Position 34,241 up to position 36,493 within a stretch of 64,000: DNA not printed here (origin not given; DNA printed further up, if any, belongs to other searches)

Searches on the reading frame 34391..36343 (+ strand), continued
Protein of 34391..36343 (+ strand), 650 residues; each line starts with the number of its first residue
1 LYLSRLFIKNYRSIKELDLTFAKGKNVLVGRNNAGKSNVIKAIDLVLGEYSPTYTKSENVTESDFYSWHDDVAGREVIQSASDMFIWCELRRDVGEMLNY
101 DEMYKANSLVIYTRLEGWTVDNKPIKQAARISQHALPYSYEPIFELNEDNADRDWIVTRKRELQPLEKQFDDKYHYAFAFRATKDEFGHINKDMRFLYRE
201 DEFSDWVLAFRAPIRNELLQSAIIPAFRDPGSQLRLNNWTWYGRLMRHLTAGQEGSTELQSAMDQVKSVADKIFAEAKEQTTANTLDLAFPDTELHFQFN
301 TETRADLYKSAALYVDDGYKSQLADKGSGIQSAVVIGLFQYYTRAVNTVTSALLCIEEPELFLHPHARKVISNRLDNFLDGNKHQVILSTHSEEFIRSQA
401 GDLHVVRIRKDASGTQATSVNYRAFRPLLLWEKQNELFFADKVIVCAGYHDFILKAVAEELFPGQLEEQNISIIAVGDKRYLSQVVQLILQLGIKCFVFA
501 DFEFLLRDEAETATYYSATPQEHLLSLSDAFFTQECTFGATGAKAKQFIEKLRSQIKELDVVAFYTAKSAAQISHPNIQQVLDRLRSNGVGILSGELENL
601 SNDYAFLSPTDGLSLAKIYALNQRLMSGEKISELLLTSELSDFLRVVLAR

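Call 22: search_protein_families(library=pfam, proteins=[L001:4764-5057:+, L001:5035-5316:+, L001:5343-5561:+, L001:5527-5967:+, L002:3748-4923:+, L002:4933-5313:+, L002:5270-5869:+], max_evalue=0.01)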
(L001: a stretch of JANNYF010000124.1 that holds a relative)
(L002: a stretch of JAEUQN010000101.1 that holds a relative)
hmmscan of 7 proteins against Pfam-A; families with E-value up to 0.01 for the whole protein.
L001:4764-5057:+ (97 aa): 1 family
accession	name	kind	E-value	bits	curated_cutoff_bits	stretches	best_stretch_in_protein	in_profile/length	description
PF14076.12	DUF4258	-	3.4e-09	37.3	25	1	26-93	4-70/71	Domain of unknown function (DUF4258)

L001:5035-5316:+ (93 aa): 7 families
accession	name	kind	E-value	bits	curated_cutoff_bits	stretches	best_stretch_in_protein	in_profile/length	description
PF15731.11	MqsA_antitoxin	-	6.4e-07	30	30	1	15-79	2-68/131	Antitoxin component of bacterial toxin-antitoxin system, MqsA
PF14149.11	YhfH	-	0.00039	20.6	27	0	44-56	11-23/37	YhfH-like protein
PF25207.1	DUF7837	-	0.0034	17.8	27.8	0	45-59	4-18/47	Domain of unknown function (DUF7837)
PF23455.1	DUF7129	-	0.0034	17.5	30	0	47-60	28-41/45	Domain of unknown function (DUF7129)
PF24461.1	DUF7576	-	0.0039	17.4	27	0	44-65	17-36/60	Family of unknown function (DUF7576)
PF01155.25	HypA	-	0.0062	17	28.9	1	14-65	71-105/112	Hydrogenase/urease nickel incorporation, metallochaperone, hypA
PF01396.24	Zn_ribbon_Top1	-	0.0069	16.6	32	0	47-57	2-12/39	Topoisomerase DNA binding C4 zinc finger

L001:5343-5561:+ (72 aa): 0 families

L001:5527-5967:+ (146 aa): 2 families
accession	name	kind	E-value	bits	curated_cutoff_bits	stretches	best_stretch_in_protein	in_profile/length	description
PF13470.12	PIN_3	-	2.6e-15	57.7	27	1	14-121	1-114/115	PIN domain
PF01850.27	PIN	-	0.0025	18.9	23.6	1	15-123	1-114/120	PIN domain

L002:3748-4923:+ (391 aa): 0 families

L002:4933-5313:+ (126 aa): 1 family
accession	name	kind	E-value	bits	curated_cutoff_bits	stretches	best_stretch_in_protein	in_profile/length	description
PF14213.11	DUF4325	-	5.1e-14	52.2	23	1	43-109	1-62/64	STAS-like domain of unknown function (DUF4325)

L002:5270-5869:+ (199 aa): 0 families

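Call 24: search_protein_families(library=pfam, proteins=[L009:3099-4706:+, L009:4706-6010:+, L009:8006-11191:+, L012:2844-5945:+, L017:3071-5983:+, L008:4919-5767:+, L019:5151-5999:+, L020:4994-5998:+, L007:5617-5883:+, L007:5405-5620:+], max_evalue=0.001)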
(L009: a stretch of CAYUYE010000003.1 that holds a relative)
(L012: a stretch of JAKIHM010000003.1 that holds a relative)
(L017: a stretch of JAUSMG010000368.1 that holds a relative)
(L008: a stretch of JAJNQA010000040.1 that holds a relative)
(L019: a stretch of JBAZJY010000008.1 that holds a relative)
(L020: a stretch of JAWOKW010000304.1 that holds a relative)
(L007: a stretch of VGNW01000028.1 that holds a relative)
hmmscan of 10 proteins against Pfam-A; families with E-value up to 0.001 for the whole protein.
L009:3099-4706:+ (535 aa): 5 families
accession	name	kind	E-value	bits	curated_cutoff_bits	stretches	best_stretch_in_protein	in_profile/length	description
PF02384.22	N6_Mtase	-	1.3e-79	268.2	20.4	1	157-492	3-307/311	N-6 DNA Methylase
PF12161.14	HsdM_N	-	5e-19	69.7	24.5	1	16-145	1-132/135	HsdM N-terminal domain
PF01170.24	UPF0020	-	3e-07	30.8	22.3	1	195-295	23-140/197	RMKL-like, methyltransferase domain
PF05175.20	MTS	-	4.1e-07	30.2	23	1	191-293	22-115/170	Methyltransferase small domain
PF07669.17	Eco57I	-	2.1e-05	25.1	25.3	1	272-368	70-165/171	Eco57I restriction-modification methylase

L009:4706-6010:+ (434 aa): 1 family
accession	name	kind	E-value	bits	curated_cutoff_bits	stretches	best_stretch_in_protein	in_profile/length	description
PF01420.25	Methylase_S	-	9.3e-12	45.9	22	1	17-203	1-166/168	Type I restriction modification DNA specificity domain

L009:8006-11191:+ (1061 aa): 6 families
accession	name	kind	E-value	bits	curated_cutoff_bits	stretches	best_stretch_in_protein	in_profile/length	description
PF18766.7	SWI2_SNF2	-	2.3e-70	237.1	26.7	1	273-492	1-215/221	SWI2/SNF2 ATPase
PF04313.20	HSDR_N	-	1.1e-46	159.6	25.1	1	8-216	2-197/198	Type I restriction enzyme R protein N terminus (HSDR_N)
PF11867.13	T1RH-like_C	-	1e-34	120.8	26.8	1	719-1045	3-323/329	Type I restriction enzyme HindI endonuclease subunit-like, C-terminal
PF22679.2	T1R_D3-like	-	8.5e-18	65.7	27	1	634-701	88-157/158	Type I restriction enzyme subunit R domain 3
PF04851.21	ResIII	-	4e-17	63.1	22.5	1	280-432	10-162/164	Type III restriction enzyme, res subunit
PF00270.35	DEAD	-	6.2e-05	23.2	26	1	303-431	23-159/167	DEAD/DEAH box helicase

L012:2844-5945:+ (1033 aa): 6 families
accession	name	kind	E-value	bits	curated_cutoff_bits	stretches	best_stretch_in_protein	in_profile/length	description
PF11867.13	T1RH-like_C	-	5.8e-103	345.2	26.8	1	703-1028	2-326/329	Type I restriction enzyme HindI endonuclease subunit-like, C-terminal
PF18766.7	SWI2_SNF2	-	5.6e-80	268.6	26.7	1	266-516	1-220/221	SWI2/SNF2 ATPase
PF04313.20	HSDR_N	-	9e-47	159.9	25.1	1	8-208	4-197/198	Type I restriction enzyme R protein N terminus (HSDR_N)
PF22679.2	T1R_D3-like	-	6.3e-22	79.1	27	1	615-685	84-156/158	Type I restriction enzyme subunit R domain 3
PF04851.21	ResIII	-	6.9e-18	65.5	22.5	1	273-452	10-163/164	Type III restriction enzyme, res subunit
PF00270.35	DEAD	-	1.3e-06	28.7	26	1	298-453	24-163/167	DEAD/DEAH box helicase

L017:3071-5983:+ (970 aa): 7 families
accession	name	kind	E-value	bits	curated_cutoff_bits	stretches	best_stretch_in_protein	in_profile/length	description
PF00580.27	UvrD-helicase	-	1.2e-71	242.1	23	1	12-291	1-271/271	UvrD/REP helicase N-terminal domain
PF12705.13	PDDEXK_1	-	2.4e-22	80.5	22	1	718-964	5-247/247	PD-(D/E)XK nuclease superfamily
PF13245.12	AAA_19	-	1.2e-18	68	25.1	1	16-276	1-134/134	AAA domain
PF13361.12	UvrD_C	-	3.8e-14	53.3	25.6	2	297-429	2-119/350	UvrD-like helicase C-terminal domain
PF13604.12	AAA_30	-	1.7e-05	25.1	27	0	12-73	2-64/191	AAA domain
PF13086.12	AAA_11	-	0.00022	21.5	27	1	12-77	2-74/257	AAA domain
PF13538.12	UvrD_C_2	-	0.00032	20.9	27.4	0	592-614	4-26/52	UvrD-like helicase C-terminal domain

L008:4919-5767:+ (282 aa): 1 family
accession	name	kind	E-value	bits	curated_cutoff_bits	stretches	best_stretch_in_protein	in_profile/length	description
PF05685.18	Uma2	-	1.6e-15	57.4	27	1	20-194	14-168/172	Putative restriction endonuclease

L019:5151-5999:+ (282 aa): 2 families
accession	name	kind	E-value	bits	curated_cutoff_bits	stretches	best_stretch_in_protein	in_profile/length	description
PF14355.11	Abi_C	-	6.3e-21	74.7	24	1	199-274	3-82/83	Abortive infection C-terminus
PF04079.22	SMC_ScpB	-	0.00084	19.4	27.4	0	92-140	26-75/160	Segregation and condensation complex subunit ScpB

L020:4994-5998:+ (334 aa): 1 family
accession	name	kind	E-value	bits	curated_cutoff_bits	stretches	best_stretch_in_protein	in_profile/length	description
PF12950.13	TaqI_C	-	4.1e-08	33.9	26.5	1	163-265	18-118/118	TaqI-like C-terminal specificity domain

L007:5617-5883:+ (88 aa): 2 families
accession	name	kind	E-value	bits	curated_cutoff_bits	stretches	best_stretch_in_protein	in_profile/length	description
PF05016.21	ParE_toxin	-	3.7e-08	34.3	23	1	6-87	1-89/89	ParE toxin of type II toxin-antitoxin system, parDE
PF15781.12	ParE-like_toxin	-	9.3e-06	26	28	1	9-88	4-84/87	ParE-like toxin of type II bacterial toxin-antitoxin system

L007:5405-5620:+ (71 aa): 0 families

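Call 37: find_related_loci(query=window:34391-36343:+, collection=metagenome_contigs, flank=4000)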
Query window:34391-36343:+ (650 aa) in metagenome_contigs; peptide patterns used: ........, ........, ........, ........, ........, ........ (x = any residue, [..] = any of these).
195 stretches matched a pattern; 3 encode a relative of the query (tblastn E <= 1e-3); 3 distinct loci.
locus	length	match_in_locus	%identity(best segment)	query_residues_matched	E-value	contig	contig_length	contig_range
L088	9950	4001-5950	72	1-650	0e+0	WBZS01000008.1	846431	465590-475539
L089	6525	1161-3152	35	1-650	2e-123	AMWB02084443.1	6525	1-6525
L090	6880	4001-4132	50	3-46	7e-9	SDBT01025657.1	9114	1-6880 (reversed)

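Call 39: find_encoding_contigs(protein=P0008, flank=3500, max_places=4)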
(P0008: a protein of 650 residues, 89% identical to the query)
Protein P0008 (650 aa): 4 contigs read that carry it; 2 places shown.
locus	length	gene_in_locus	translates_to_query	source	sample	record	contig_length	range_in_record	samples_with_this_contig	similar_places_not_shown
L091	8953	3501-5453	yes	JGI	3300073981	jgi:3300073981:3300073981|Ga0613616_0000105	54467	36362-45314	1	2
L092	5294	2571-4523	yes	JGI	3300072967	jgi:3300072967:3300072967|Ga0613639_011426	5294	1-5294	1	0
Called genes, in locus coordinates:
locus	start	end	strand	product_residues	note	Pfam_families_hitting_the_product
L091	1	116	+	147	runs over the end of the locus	PF01797:Y1_Tnp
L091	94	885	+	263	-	-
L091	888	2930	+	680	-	PF07584:BatA, PF00092:VWA, PF13519:VWA_2, PF07090:GATase1_like (weak), PF08532:Glyco_hydro_42M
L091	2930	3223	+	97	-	PF14076:DUF4258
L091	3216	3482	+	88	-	PF15731:MqsA_antitoxin (weak)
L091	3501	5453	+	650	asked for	PF02463:SMC_N, PF11398:DUF2813 (weak), PF13175:AAA_15, PF13476:AAA_23, PF13304:AAA_21, PF20469:OLD-like_TOPRIM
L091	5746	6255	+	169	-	PF16242:Pyrid_ox_like, PF01243:PNPOx_N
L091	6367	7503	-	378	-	-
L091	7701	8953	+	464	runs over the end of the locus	PF00753:Lactamase_B, PF12706:Lactamase_B_2 (weak), PF16661:Lactamase_B_6 (weak), PF10996:Beta-Casp, PF07521:RMMBL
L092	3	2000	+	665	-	?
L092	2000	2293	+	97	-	PF14076:DUF4258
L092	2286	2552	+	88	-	PF15731:MqsA_antitoxin (weak)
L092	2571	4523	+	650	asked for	PF02463:SMC_N, PF11398:DUF2813 (weak), PF13175:AAA_15, PF13476:AAA_23, PF13304:AAA_21, PF20469:OLD-like_TOPRIM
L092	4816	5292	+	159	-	?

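Call 40: find_encoding_contigs(protein=P0012, flank=3500, max_places=5)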
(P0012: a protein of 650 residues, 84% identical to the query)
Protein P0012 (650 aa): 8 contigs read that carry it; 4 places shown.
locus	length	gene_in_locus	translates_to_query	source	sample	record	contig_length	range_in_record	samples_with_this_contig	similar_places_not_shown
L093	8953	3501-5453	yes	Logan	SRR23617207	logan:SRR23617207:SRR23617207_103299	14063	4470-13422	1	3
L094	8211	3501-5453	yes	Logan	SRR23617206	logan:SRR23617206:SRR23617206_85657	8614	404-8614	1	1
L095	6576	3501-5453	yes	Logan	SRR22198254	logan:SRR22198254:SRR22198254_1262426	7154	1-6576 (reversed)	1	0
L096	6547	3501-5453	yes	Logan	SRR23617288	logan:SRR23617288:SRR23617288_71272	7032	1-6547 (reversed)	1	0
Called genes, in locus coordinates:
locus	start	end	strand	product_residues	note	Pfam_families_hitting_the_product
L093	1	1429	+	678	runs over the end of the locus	PF07584:BatA, PF13519:VWA_2, PF24157:DUF7408 (faint), PF08532:Glyco_hydro_42M (faint), PF07090:GATase1_like (weak)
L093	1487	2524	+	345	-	-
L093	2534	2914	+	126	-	PF14213:DUF4325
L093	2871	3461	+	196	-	-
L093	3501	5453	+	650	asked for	PF02463:SMC_N, PF11398:DUF2813 (faint), PF13175:AAA_15, PF13476:AAA_23, PF13514:AAA_27 (faint), PF13304:AAA_21, PF20469:OLD-like_TOPRIM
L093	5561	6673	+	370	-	PF02463:SMC_N, PF13175:AAA_15, PF13476:AAA_23 (weak), PF13304:AAA_21 (faint)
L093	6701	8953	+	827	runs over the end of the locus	PF02518:HATPase_c, PF00204:DNA_gyraseB, PF01751:Toprim, PF21249:GyrB_hook, PF00986:DNA_gyraseB_C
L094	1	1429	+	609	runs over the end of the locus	?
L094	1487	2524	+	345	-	-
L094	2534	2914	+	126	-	PF14213:DUF4325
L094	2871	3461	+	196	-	-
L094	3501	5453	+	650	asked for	PF02463:SMC_N, PF11398:DUF2813 (faint), PF13175:AAA_15, PF13476:AAA_23, PF13514:AAA_27 (faint), PF13304:AAA_21, PF20469:OLD-like_TOPRIM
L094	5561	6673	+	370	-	PF02463:SMC_N, PF13175:AAA_15, PF13476:AAA_23 (weak), PF13304:AAA_21 (faint)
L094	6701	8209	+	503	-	?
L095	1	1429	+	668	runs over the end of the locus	?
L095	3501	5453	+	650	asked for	PF02463:SMC_N, PF11398:DUF2813 (faint), PF13175:AAA_15, PF13476:AAA_23, PF13514:AAA_27 (faint), PF13304:AAA_21, PF20469:OLD-like_TOPRIM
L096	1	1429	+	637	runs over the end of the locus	?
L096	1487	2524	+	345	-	-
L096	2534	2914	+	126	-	PF14213:DUF4325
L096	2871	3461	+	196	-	-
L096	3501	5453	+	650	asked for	PF02463:SMC_N, PF11398:DUF2813 (faint), PF13175:AAA_15, PF13476:AAA_23, PF13514:AAA_27 (faint), PF13304:AAA_21, PF20469:OLD-like_TOPRIM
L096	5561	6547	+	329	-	?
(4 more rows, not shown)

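Call 41: find_encoding_contigs(protein=P0009, flank=3500, max_places=3)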
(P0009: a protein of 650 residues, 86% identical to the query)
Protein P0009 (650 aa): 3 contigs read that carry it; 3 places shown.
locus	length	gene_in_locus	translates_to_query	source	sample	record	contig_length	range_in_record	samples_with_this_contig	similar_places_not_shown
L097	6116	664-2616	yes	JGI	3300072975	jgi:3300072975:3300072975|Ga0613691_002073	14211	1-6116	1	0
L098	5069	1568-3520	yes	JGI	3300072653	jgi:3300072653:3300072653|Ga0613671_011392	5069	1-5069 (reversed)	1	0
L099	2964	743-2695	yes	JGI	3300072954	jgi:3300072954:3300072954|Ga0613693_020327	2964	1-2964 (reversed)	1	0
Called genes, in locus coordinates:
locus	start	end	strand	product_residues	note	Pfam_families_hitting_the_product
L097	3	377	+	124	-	?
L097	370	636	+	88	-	PF15731:MqsA_antitoxin (weak)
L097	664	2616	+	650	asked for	PF02463:SMC_N, PF11398:DUF2813 (weak), PF13175:AAA_15, PF13476:AAA_23, PF13304:AAA_21, PF20469:OLD-like_TOPRIM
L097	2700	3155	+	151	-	-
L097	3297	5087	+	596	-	-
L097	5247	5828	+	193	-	PF07606:DUF1569, PF12867:DinB_2 (weak)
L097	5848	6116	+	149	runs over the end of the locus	PF03713:DUF305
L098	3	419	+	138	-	?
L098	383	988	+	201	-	-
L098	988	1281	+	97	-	PF14076:DUF4258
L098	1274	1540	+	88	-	PF15731:MqsA_antitoxin (weak)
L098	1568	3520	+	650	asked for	PF02463:SMC_N, PF11398:DUF2813 (weak), PF13175:AAA_15, PF13476:AAA_23, PF13304:AAA_21, PF20469:OLD-like_TOPRIM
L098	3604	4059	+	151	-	-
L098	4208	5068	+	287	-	?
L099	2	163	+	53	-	?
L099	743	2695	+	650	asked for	PF02463:SMC_N, PF11398:DUF2813 (weak), PF13175:AAA_15, PF13476:AAA_23, PF13304:AAA_21, PF20469:OLD-like_TOPRIM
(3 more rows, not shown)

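Call 43: find_encoding_contigs(protein=P0001, flank=4000, max_places=3)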
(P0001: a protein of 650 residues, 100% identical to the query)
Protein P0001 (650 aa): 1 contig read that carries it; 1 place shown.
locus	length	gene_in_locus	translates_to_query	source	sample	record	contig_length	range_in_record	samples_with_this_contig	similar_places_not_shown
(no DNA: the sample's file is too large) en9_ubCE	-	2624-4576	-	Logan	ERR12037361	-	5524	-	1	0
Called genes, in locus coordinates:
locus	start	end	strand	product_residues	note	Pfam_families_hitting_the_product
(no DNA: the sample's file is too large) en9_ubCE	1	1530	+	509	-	?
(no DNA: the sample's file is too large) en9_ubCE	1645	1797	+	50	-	-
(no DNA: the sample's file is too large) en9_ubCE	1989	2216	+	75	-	-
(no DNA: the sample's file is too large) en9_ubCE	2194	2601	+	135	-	PF01850:PIN (weak)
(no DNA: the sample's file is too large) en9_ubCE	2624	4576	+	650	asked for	PF02463:SMC_N, PF11398:DUF2813 (weak), PF13175:AAA_15, PF13476:AAA_23, PF13514:AAA_27 (faint), PF13304:AAA_21, PF20469:OLD-like_TOPRIM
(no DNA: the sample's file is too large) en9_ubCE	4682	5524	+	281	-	?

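Call 49: predict_structure(alignment_id=A1)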
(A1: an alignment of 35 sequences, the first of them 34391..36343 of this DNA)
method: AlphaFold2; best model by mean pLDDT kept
length: 650 residues; sequences in the alignment: 35
mean_pLDDT: 79.8   pTM: 0.73
mean pLDDT of the five models: 79.8, 77.0, 76.3, 72.5, 70.3
residues with pLDDT >= 90: 193; 70-90: 321; 50-70: 84; < 50: 52
segments of 3 or more residues with pLDDT < 50: 51-55, 254-291, 300-305
pLDDT, mean of each block of 10 residues (from residue 1): 95 93 90 84 82 54 89 86 94 86 78 82 83 88 77 82 88 91 89 88 86 71 68 64 69 45 32 40 45 53 49 66 70 73 74 83 65 78 87 73 84 83 76 73 89 92 86 84 89 91 88 82 90 93 93 92 90 90 93 91 85 86 89 92 95
secondary structure, 60 per line:
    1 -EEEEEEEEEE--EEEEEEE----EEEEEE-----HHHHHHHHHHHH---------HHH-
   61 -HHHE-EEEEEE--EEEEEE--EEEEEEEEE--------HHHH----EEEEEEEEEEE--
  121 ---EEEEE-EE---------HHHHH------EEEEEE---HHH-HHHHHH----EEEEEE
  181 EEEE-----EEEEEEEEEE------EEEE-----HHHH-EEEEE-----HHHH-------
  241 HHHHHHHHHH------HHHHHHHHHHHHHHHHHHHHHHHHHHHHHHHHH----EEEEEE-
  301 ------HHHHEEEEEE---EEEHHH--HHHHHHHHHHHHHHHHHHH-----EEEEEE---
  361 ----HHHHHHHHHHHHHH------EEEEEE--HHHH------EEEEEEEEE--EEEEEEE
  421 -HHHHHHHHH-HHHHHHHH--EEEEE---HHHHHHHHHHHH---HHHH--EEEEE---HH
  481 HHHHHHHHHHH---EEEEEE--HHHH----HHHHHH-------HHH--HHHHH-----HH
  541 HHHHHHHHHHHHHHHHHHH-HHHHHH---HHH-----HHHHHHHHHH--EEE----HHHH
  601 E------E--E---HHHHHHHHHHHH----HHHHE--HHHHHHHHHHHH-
elements in order: E2-11 E14-20 E25-30 H36-47 E67-72 E75-80 E83-91 H100-103 E108-118 E124-128 H141-145 E152-157 H165-170 E175-184 E190-199 E206-209 H215-218 E220-224 H230-233 H241-250 H257-289 E294-299 H307-310 E311-316 E320-322 H328-346 E352-357 H365-378 E385-390 H393-396 E403-411 E414-420 H422-430 H432-439 E442-446 H450-461 H465-468 E471-475 H479-491 E495-500 H503-506 H511-516 H529-533 H539-559 H561-566 H578-587 E590-592 H597-600 H615-626 H631-634 H638-649
